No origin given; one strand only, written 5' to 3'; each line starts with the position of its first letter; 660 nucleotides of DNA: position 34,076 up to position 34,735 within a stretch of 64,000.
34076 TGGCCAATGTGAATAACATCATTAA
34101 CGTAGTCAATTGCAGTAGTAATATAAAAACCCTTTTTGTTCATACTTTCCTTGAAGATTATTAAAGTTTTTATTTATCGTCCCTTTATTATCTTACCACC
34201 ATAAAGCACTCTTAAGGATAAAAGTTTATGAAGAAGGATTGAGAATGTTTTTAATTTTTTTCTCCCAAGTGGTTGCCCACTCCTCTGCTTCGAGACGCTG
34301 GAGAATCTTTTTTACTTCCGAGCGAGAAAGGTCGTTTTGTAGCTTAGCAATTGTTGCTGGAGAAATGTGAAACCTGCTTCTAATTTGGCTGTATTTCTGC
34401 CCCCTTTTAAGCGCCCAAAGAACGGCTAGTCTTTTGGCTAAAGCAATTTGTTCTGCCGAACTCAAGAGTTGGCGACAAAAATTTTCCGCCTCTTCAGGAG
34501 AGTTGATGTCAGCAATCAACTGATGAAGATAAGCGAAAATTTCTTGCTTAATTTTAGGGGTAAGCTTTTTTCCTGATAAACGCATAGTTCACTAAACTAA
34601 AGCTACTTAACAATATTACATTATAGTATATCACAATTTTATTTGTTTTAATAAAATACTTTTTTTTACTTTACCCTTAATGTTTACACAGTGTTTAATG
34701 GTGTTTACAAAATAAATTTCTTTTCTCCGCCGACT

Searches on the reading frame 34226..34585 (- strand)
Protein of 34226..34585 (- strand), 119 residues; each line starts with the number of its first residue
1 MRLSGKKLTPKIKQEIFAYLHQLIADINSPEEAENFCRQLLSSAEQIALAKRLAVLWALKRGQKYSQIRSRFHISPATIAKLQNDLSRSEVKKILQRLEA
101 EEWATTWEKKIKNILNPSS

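Call 3: search_protein_families(library=pfam, proteins=[window:34226-34585:-], max_evalue=0.01)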
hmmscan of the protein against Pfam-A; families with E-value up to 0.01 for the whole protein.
window:34226-34585:- (119 aa): 3 families
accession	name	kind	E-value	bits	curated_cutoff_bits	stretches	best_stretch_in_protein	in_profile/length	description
PF01371.25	Trp_repressor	-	4.5e-09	36.7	27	1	20-97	6-86/88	Trp repressor protein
PF13384.12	HTH_23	-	0.00021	21.5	24.6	1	50-84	5-39/50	Homeodomain-like domain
PF13518.12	HTH_28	-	0.0013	19.2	25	1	51-83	2-33/52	Helix-turn-helix domain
